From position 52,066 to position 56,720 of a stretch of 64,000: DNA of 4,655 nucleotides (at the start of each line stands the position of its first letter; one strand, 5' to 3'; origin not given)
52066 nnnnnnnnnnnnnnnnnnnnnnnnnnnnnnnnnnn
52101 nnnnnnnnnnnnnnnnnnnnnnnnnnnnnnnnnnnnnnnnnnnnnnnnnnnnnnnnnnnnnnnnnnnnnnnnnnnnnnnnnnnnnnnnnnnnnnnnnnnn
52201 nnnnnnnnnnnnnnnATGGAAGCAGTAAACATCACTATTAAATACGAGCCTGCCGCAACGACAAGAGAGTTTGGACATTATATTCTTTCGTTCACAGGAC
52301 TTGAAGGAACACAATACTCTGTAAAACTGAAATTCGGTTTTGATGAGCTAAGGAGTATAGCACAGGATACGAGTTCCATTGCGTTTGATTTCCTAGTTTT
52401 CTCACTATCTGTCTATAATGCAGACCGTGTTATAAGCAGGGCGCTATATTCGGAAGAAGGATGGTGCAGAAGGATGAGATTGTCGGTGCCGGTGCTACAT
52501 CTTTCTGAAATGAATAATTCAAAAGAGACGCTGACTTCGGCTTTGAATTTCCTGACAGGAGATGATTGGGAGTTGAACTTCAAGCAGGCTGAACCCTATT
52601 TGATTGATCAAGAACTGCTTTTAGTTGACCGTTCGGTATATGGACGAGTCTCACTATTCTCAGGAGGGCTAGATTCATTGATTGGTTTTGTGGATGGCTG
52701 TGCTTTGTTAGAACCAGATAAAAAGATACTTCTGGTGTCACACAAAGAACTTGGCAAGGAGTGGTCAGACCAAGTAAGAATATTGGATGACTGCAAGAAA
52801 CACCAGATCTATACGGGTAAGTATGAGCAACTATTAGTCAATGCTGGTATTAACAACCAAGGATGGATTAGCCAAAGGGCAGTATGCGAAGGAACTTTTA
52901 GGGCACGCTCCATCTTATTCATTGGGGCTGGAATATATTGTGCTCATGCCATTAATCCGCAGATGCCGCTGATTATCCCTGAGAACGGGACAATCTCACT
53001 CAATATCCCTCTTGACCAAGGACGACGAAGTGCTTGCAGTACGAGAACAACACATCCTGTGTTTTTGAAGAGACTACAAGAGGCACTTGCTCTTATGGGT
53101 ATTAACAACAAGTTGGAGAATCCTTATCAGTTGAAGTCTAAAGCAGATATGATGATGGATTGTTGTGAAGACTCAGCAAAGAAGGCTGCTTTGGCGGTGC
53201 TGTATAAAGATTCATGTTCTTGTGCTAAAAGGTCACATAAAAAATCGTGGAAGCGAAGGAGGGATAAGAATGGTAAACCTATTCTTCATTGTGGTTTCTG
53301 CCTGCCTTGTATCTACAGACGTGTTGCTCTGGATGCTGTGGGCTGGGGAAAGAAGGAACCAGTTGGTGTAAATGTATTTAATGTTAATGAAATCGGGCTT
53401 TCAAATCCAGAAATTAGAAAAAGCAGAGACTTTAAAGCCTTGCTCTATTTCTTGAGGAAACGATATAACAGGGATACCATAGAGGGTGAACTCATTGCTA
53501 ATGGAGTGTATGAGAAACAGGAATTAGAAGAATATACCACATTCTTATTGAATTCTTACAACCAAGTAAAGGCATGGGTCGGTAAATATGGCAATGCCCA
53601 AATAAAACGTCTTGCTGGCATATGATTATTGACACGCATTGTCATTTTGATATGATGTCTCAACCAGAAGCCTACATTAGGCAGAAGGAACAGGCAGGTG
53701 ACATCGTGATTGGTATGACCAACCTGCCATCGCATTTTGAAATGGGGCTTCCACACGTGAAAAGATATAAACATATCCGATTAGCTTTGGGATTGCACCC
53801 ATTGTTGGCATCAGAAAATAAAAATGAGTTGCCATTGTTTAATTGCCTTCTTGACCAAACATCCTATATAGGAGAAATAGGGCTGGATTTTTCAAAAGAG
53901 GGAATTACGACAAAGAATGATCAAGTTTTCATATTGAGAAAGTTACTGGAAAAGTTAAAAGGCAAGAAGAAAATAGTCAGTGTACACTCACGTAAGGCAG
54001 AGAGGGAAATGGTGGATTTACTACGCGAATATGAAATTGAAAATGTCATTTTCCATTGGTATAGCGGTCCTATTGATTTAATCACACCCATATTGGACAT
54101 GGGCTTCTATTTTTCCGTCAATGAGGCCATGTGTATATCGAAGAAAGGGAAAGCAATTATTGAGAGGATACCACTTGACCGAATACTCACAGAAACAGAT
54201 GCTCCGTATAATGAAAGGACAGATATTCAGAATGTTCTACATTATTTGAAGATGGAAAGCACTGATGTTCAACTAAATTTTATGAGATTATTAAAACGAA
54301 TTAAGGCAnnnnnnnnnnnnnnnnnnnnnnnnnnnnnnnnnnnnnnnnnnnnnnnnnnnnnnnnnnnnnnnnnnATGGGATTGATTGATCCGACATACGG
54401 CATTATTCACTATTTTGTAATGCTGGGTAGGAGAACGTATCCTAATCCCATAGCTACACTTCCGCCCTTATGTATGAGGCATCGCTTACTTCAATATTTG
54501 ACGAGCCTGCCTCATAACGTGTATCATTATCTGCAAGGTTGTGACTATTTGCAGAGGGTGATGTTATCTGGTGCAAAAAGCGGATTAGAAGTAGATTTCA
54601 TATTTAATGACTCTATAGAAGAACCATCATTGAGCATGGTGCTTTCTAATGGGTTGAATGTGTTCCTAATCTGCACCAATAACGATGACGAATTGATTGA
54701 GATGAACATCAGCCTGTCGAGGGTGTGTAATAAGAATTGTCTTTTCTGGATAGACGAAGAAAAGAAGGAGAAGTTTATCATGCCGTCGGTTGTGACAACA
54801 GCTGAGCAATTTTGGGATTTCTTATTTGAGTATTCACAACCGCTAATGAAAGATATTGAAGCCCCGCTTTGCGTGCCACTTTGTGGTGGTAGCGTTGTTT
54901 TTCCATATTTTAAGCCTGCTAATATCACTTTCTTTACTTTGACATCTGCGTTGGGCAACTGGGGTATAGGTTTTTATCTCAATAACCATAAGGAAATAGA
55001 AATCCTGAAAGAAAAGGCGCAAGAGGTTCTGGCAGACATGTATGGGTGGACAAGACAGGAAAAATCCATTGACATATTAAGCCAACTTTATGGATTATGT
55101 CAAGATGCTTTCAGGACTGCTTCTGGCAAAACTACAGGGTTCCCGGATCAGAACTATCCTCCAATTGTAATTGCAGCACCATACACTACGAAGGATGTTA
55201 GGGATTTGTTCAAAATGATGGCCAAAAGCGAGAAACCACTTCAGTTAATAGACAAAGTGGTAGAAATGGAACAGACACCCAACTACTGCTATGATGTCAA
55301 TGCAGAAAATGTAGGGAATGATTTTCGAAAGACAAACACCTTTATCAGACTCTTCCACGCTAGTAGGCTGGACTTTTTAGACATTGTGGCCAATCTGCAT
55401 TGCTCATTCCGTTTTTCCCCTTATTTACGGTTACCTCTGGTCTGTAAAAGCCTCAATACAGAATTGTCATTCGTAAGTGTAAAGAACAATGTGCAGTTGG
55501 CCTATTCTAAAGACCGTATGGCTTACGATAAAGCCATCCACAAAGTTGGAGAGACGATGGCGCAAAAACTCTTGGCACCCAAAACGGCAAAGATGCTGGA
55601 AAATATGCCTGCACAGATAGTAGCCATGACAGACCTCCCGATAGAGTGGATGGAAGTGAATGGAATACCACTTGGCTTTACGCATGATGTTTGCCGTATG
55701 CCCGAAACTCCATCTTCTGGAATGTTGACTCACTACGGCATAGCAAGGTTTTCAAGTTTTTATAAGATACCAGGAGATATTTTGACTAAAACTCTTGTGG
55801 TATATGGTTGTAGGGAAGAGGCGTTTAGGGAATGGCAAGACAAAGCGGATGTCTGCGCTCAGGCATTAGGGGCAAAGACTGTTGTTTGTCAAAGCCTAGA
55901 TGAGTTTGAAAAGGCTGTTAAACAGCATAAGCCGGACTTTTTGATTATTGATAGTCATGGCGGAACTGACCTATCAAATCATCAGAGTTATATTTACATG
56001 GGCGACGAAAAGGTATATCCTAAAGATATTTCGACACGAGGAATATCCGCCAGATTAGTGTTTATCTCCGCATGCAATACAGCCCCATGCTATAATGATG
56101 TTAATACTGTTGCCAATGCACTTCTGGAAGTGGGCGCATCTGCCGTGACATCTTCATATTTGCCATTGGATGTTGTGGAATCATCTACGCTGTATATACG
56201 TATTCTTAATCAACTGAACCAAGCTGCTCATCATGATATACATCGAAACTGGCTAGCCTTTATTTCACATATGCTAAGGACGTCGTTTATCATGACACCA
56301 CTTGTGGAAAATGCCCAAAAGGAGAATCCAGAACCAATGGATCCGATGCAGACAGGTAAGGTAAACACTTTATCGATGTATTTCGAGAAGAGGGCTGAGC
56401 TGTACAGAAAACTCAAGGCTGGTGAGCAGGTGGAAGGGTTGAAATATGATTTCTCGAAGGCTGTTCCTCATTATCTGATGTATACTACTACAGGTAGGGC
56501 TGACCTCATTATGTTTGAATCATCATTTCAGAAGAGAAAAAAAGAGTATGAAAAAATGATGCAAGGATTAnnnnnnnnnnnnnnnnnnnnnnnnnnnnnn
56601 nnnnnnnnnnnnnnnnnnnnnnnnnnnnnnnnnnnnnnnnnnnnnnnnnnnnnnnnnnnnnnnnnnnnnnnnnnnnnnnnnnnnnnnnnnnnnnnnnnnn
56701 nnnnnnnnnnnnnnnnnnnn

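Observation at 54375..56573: Stand-alone caspase-like CHAT protein with ~450 aa of unrecognised N-terminus in a defence island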

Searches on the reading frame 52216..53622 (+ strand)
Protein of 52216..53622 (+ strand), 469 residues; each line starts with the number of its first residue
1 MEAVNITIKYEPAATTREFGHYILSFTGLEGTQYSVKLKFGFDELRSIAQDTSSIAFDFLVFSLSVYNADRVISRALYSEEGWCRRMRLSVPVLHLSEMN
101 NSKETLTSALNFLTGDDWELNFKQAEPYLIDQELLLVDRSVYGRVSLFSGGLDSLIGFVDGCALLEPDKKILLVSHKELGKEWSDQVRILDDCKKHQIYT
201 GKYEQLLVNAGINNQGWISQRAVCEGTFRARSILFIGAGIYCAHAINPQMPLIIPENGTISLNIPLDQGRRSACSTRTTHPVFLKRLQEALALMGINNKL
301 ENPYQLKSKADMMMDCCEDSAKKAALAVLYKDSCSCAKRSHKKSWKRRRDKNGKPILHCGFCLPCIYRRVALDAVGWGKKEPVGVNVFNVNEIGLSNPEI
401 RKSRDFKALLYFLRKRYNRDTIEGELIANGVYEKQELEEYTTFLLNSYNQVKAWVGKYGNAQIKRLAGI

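Call 4: search_protein_families(library=pfam, proteins=[window:52216-53622:+], max_evalue=0.01)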
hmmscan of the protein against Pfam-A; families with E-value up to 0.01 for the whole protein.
window:52216-53622:+ (469 aa): 0 families

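Call 5: search_protein_families(library=padloc, proteins=[window:52216-53622:+], max_evalue=0.01)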
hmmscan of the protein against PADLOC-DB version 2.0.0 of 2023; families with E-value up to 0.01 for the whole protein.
window:52216-53622:+ (469 aa): 1 family
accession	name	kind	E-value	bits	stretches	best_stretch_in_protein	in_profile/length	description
PDLC02214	QatC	-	3.6e-86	287.8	1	33-416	37-406/453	-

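Call 6: search_protein_families(library=ncbifam, proteins=[window:52216-53622:+], max_evalue=0.01)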
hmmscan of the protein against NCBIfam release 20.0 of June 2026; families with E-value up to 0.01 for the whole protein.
window:52216-53622:+ (469 aa): 1 family
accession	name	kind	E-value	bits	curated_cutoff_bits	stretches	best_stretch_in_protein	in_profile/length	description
NF041925.1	QatC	equivalog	2.4e-89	300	280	1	48-452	4-395/398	Qat anti-phage system QueC-like protein QatC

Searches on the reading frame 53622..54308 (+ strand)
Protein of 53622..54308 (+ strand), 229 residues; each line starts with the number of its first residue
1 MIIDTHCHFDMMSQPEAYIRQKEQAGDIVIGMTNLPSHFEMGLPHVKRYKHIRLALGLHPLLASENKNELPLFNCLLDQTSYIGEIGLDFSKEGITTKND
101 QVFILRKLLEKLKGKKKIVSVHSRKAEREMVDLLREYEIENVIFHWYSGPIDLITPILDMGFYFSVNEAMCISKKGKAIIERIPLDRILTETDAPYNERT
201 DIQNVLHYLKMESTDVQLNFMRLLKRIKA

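Call 4: search_protein_families(library=pfam, proteins=[window:53622-54308:+], max_evalue=0.01)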
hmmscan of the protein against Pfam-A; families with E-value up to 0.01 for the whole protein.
window:53622-54308:+ (229 aa): 1 family
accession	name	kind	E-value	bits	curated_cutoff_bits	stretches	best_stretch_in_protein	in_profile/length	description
PF01026.27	TatD_DNase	-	2.7e-42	145.4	27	1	3-200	1-210/253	TatD related DNase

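Call 5: search_protein_families(library=padloc, proteins=[window:53622-54308:+], max_evalue=0.01)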
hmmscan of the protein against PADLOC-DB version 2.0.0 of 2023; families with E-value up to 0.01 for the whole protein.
window:53622-54308:+ (229 aa): 1 family
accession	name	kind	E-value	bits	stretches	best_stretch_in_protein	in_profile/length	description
PDLC02215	QatD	-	1e-51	173.8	1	2-201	6-209/250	-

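Call 6: search_protein_families(library=ncbifam, proteins=[window:53622-54308:+], max_evalue=0.01)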
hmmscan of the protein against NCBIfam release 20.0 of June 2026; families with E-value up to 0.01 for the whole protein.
window:53622-54308:+ (229 aa): 5 families
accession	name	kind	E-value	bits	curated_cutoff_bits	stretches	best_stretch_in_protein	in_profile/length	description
NF041926.1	QatD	equivalog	9.5e-60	201.7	230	1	4-201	1-202/239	Qat anti-phage system TatD family nuclease QatD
TIGR00010.1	TIGR00010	subfamily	8e-34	117.2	206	1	2-196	1-205/253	YchF/TatD family DNA exonuclease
NF008522.0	PRK11449.1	equivalog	1.1e-15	57.5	481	1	2-196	5-210/259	metal-dependent hydrolase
NF008075.0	PRK10812.1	equivalog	7.4e-14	51.6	438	1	2-196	3-208/265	metal-dependent hydrolase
NF007745.0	PRK10425.1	equivalog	2.4e-13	49.9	395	1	40-202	43-212/260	3'-5' ssDNA/RNA exonuclease TatD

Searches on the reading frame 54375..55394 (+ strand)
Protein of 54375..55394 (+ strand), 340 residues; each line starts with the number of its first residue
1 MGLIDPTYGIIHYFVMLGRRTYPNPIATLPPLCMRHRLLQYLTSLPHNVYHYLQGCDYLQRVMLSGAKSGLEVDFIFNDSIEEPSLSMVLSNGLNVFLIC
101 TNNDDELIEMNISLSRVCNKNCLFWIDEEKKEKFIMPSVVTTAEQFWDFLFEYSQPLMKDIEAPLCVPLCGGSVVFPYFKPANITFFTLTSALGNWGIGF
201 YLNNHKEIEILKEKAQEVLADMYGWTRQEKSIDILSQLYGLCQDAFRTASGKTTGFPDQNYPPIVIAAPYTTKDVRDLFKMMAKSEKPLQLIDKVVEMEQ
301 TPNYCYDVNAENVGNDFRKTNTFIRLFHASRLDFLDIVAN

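Call 80: search_protein_representatives(alignment_id=A3)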
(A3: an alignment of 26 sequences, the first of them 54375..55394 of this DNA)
Query: 26 sequences, 344 profile positions. Proteins with E-value up to 0.001 (for the whole library): 160; up to 1e-10: 120; up to 1e-30: 64. The best 150 are listed.
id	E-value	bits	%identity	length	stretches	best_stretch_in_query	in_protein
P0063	1.1e-114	399.5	-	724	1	8-344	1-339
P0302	1.2e-113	396.0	-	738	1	1-344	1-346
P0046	5.3e-103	361.0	-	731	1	1-343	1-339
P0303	3.8e-93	328.6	-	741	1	5-343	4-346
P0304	9.8e-93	327.3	-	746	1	6-343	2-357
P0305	2.4e-89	316.1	-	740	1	7-343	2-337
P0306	3.5e-89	315.6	-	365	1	5-344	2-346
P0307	4.1e-87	308.8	-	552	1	4-344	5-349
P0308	4.6e-87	308.6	-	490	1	5-344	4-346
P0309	1.7e-85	303.5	-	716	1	1-344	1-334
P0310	2.0e-85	303.2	-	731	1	8-343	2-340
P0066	2.3e-83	296.4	-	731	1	4-343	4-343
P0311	3.8e-79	282.6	-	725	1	4-344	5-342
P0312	6.3e-79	281.8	-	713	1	24-344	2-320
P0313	3.7e-78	279.3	-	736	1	1-343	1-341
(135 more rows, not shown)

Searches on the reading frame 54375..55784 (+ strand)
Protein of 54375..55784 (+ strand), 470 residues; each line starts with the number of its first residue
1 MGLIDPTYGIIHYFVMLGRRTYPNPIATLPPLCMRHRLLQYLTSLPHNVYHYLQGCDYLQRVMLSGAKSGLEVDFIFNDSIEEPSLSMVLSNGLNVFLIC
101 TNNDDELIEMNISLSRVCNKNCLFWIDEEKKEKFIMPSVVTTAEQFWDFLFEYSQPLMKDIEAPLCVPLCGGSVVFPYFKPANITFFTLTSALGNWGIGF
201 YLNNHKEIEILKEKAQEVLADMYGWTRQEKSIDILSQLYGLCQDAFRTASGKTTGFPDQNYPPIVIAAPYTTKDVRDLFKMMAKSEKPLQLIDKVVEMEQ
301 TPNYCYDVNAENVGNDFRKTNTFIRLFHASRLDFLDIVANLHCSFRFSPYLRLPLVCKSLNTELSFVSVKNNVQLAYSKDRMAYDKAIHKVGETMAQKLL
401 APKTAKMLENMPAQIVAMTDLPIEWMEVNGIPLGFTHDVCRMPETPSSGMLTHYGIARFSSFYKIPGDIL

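Call 51: predict_structure(alignment_id=A2)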
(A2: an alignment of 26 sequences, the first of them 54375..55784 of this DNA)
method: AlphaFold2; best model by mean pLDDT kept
length: 470 residues; sequences in the alignment: 26
mean_pLDDT: 83.4   pTM: 0.86
mean pLDDT of the five models: 83.4, 81.4, 80.4, 79.8, 79.7
residues with pLDDT >= 90: 180; 70-90: 219; 50-70: 58; < 50: 13
segments of 3 or more residues with pLDDT < 50: 457-464, 468-470
pLDDT, mean of each block of 10 residues (from residue 1): 76 89 68 84 89 88 77 86 71 93 91 85 93 91 92 88 60 77 89 78 68 90 94 91 77 63 93 87 80 89 87 75 89 91 90 93 83 83 89 95 94 92 93 91 80 53 46
secondary structure, 60 per line:
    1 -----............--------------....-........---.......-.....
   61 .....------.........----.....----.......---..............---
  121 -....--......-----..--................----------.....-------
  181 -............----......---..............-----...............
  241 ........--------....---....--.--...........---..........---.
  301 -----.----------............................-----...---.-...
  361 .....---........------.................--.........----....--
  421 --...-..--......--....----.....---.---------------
elements in order: H6-9 E10-17 H32-35 H37-44 H49-54 H56-65 E72-77 H85-89 E94-100 H104-117 E122-125 H128-133 H143-158 H169-173 H182-193 H198-203 H207-220 H226-248 H257-260 E264-267 H273-283 H287-296 H317-344 E350-352 H358-365 H369-376 H383-399 H402-410 E415-418 H433-436 E439-442 H447-451

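Call 53: fold_search(model_id=the predicted structure, library=pdb)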
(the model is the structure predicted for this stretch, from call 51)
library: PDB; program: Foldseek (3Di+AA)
matches with E <= 10: 565; with E <= 0.001: 0
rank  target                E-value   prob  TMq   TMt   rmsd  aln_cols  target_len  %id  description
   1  3tbf_H                2.2e-02  0.20  0.15  0.17  18.9       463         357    8  C-terminal domain of glucosamine-fructose-6-phosphate aminotransferase from Francisella tularensis. (released 2011-08-24)
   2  3tbf_C                2.8e-02  0.18  0.15  0.17  18.3       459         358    8  C-terminal domain of glucosamine-fructose-6-phosphate aminotransferase from Francisella tularensis. (released 2011-08-24)
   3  3tbf_B                3.2e-02  0.18  0.15  0.17  18.3       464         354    7  C-terminal domain of glucosamine-fructose-6-phosphate aminotransferase from Francisella tularensis. (released 2011-08-24)
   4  8tef_D                3.3e-02  0.18  0.16  0.15  25.4       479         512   11  PorX primitive monoclinic crystal form (released 2024-04-17)
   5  3ooj_A                4.4e-02  0.23  0.18  0.15  16.5       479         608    8  C1A mutant of E. coli GlmS in complex with glucose-6P and glutamate (released 2011-10-19)
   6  9ou5_A                4.6e-02  0.44  0.21  0.29  18.9       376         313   10  Crystal Structure of Salmonella FraB Deglycase, Crystal Form 3 (released 2025-08-06)
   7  7un8_A                6.4e-02  0.15  0.14  0.20  20.8       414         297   11  SfSTING with c-di-GMP single fiber (released 2022-07-27)
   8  3c3j_A                6.7e-02  0.20  0.17  0.20  17.0       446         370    8  Crystal structure of tagatose-6-phosphate ketose/aldose isomerase from Escherichia coli (released 2008-02-19)
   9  3ooj_E                7.5e-02  0.18  0.16  0.14  17.7       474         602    7  C1A mutant of E. coli GlmS in complex with glucose-6P and glutamate (released 2011-10-19)
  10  3i0z_A                7.9e-02  0.14  0.14  0.16  18.3       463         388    9  Crystal structure of putative putative tagatose-6-phosphate ketose/aldose isomerase (NP_344614.1) from STREPTOCOCCUS P (released 2009-07-14)
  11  3tbf_A                7.9e-02  0.13  0.15  0.18  18.2       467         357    7  C-terminal domain of glucosamine-fructose-6-phosphate aminotransferase from Francisella tularensis. (released 2011-08-24)
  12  3c3j_E                8.8e-02  0.18  0.16  0.19  17.5       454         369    7  Crystal structure of tagatose-6-phosphate ketose/aldose isomerase from Escherichia coli (released 2008-02-19)
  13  9otj_B                9.3e-02  0.25  0.19  0.26  19.7       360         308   12  Crystal Structure of Salmonella FraB Deglycase, Crystal Form 1 (released 2025-08-06)
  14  6r4f_A                9.3e-02  0.14  0.15  0.12  18.5       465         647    8  Crystal structure of human GFAT-1 in complex with Glucose-6-Phosphate (released 2020-01-15)
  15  1mos                  9.3e-02  0.11  0.15  0.17  18.2       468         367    8  ISOMERASE DOMAIN OF GLUCOSAMINE 6-PHOSPHATE SYNTHASE COMPLEXED WITH 2-AMINO-2-DEOXYGLUCITOL 6-PHOSPHATE (released 1999-07-29)
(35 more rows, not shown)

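Call 70: fold_search(model_id=the predicted structure, library=viral)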
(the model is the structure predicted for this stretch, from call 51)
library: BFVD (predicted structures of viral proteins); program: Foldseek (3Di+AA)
matches with E <= 10: 285; with E <= 0.001: 0
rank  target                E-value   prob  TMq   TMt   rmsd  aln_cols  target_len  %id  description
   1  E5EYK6                1.2e-01  0.38  0.15  0.27  10.6       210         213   10  (no name in the UniProt tables at hand)
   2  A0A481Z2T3            1.7e-01  0.04  0.10  0.06  24.6       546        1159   12  Glycosyl transferase family 8 [Mimivirus LCMiAC02]
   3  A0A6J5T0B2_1          2.1e-01  0.08  0.12  0.08  16.2       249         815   10  SGNH hydrolase-type esterase domain containing protein [uncultured Caudovirales phage]
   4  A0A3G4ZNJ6            2.7e-01  0.12  0.17  0.12  16.0       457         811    8  GTP cyclohydrolase [Terrestrivirus sp.]
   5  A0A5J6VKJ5            2.7e-01  0.09  0.15  0.13  17.9       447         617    8  glutamine--fructose-6-phosphate transaminase (isomerizing) [Megaviridae environmental sample]
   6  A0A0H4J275            2.7e-01  0.04  0.08  0.11  22.7       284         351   13  ATP-dependent Clp protease proteolytic subunit [Pseudoalteromonas phage H101]
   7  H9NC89                2.8e-01  0.21  0.14  0.25  12.6       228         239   11  (no name in the UniProt tables at hand)
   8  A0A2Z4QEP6            3.9e-01  0.06  0.08  0.15  15.0       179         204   12  dTMP kinase [Erwinia phage vB_EamM_Alexandra]
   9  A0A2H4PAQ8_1          3.9e-01  0.03  0.13  0.08  24.1       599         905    9  (no name in the UniProt tables at hand)
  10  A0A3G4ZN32            4.6e-01  0.07  0.17  0.09  23.0       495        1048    8  VWFA domain-containing protein [Terrestrivirus sp.]
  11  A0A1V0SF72            4.9e-01  0.06  0.15  0.11  21.6       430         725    9  Aldo/keto reductase [Hokovirus HKV1]
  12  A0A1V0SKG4            5.5e-01  0.04  0.11  0.15  20.7       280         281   10  Uncharacterized protein [Klosneuvirus KNV1]
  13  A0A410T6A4            6.8e-01  0.07  0.16  0.22  19.6       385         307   10  (no name in the UniProt tables at hand)
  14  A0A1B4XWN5            6.8e-01  0.07  0.12  0.16  17.3       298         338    9  Clamp loader subunit [Tenacibaculum phage pT24]
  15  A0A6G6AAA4            8.0e-01  0.06  0.14  0.09  17.2       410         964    8  VWFa domain-containing protein [Borely moumouvirus]
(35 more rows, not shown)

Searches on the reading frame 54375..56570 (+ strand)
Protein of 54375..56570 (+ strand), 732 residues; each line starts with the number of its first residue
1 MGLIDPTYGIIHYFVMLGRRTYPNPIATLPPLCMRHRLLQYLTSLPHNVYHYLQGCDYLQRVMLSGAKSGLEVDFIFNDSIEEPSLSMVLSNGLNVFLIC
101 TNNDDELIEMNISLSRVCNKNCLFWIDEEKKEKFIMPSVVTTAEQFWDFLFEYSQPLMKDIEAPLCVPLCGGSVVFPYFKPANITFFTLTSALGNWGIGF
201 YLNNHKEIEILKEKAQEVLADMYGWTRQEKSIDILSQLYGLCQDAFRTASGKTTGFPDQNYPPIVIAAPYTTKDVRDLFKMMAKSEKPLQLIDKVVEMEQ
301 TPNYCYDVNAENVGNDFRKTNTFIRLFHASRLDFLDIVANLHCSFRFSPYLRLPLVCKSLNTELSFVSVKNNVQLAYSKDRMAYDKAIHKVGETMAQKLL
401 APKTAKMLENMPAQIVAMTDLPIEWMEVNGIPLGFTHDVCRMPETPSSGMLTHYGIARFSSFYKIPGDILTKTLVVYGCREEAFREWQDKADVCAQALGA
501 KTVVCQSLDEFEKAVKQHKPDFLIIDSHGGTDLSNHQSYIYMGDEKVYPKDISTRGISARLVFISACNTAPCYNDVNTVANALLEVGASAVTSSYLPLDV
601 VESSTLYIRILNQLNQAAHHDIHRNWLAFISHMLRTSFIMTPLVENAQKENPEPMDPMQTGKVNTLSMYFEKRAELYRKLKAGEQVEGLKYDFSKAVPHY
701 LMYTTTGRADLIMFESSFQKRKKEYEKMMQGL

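Call 4: search_protein_families(library=pfam, proteins=[window:54375-56570:+], max_evalue=0.01)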
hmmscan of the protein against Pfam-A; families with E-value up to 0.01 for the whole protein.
window:54375-56570:+ (732 aa): 1 family
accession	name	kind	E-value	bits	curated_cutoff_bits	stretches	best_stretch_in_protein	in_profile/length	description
PF12770.12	CHAT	-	5.7e-06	26.4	24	1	507-619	131-254/289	CHAT domain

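Call 5: search_protein_families(library=padloc, proteins=[window:54375-56570:+], max_evalue=0.01)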
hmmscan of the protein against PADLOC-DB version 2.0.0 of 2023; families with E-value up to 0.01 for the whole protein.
window:54375-56570:+ (732 aa): 1 family
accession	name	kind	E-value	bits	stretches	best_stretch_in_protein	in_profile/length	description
PDLC03831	BovA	-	2.4e-45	153.3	1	198-641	197-631/720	-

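Call 6: search_protein_families(library=ncbifam, proteins=[window:54375-56570:+], max_evalue=0.01)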
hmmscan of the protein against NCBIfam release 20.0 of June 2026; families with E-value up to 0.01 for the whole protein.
window:54375-56570:+ (732 aa): 0 families
